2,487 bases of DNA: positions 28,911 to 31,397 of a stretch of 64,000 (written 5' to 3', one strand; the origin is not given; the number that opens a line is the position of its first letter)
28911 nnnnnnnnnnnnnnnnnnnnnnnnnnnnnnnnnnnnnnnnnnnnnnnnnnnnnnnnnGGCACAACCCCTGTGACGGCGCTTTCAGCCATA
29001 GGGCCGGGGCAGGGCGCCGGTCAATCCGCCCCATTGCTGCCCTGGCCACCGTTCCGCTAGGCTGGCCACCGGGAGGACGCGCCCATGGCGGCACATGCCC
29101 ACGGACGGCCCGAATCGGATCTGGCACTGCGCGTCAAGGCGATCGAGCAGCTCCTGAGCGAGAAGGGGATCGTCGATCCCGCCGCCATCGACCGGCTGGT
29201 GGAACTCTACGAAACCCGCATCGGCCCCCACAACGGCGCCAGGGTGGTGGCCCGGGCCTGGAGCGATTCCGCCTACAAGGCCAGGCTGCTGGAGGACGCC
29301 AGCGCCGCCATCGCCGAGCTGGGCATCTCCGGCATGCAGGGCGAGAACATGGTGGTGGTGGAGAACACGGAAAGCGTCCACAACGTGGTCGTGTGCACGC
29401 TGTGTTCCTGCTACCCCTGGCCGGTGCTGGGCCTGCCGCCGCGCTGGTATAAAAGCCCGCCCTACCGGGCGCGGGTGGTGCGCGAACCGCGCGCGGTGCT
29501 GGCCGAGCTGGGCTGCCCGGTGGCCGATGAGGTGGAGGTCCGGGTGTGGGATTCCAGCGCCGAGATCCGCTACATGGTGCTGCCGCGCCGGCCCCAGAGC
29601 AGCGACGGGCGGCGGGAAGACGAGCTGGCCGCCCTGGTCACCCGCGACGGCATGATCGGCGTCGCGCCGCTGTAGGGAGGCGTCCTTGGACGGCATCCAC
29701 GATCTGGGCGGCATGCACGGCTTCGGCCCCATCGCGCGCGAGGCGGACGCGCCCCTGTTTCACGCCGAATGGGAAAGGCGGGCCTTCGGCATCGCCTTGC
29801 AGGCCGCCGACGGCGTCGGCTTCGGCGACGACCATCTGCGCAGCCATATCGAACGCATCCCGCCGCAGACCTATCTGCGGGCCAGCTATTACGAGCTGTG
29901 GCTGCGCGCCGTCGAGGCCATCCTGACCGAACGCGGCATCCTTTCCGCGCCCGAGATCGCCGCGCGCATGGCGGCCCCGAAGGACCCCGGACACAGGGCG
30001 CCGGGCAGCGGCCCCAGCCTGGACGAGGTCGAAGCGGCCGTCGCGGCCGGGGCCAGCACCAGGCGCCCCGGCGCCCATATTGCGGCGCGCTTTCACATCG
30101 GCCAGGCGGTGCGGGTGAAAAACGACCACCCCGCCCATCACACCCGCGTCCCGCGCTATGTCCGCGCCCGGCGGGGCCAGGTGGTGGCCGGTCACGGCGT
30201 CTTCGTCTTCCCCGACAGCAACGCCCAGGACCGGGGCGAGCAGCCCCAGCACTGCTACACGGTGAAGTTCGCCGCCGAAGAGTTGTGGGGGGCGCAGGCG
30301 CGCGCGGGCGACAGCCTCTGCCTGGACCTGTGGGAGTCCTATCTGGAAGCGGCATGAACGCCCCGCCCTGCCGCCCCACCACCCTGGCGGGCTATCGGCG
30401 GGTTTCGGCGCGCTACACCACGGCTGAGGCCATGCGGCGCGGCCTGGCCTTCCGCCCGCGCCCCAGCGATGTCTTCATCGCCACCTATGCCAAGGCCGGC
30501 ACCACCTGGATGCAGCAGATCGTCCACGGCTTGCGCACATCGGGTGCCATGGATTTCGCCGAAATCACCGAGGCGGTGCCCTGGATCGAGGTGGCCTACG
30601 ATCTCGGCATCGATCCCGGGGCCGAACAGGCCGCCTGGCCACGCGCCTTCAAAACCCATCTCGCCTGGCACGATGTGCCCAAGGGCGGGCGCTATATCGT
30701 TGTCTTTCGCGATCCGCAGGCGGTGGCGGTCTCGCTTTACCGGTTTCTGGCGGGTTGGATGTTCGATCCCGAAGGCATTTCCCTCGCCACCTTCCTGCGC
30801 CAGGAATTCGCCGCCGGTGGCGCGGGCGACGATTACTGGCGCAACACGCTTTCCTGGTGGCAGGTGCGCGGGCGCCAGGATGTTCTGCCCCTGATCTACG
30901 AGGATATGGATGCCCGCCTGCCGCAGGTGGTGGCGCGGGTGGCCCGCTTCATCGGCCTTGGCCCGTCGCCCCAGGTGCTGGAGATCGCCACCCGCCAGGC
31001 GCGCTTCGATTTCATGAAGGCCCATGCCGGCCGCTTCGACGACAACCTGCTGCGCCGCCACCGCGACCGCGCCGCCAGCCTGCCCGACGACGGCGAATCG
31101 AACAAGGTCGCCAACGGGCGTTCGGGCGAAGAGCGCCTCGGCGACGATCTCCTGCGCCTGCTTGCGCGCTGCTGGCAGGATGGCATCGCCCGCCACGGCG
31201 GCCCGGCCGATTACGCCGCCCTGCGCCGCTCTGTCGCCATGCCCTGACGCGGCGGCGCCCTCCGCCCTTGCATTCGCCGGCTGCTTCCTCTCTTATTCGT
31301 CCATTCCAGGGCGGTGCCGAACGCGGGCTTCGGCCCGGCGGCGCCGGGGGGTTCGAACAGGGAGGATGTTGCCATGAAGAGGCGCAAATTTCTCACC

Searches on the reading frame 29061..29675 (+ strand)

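Call 55: search_protein_families(library=pfam, proteins=[window:29061-29675:+], max_evalue=0.001)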
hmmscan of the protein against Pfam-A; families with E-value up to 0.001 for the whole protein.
window:29061-29675:+ (204 aa): 1 family
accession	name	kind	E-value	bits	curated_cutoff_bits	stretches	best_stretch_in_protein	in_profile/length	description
PF02979.21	NHase_alpha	-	1.9e-88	295.1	27.2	1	20-202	2-184/184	Nitrile hydratase, alpha chain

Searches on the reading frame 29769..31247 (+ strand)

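Call 17: search_protein_families(library=pfam, proteins=[window:29769-31247:+], max_evalue=0.001)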
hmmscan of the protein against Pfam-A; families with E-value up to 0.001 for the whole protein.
window:29769-31247:+ (492 aa): 1 family
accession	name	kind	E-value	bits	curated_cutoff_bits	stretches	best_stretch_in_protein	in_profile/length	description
PF00685.33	Sulfotransfer_1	-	1.9e-31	109.9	22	1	232-419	1-203/255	Sulfotransferase domain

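Call 94: search_protein_families(library=padloc, proteins=[window:29769-31247:+], max_evalue=0.00001)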
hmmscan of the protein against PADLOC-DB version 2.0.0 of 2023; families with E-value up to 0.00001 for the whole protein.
window:29769-31247:+ (492 aa): 0 families
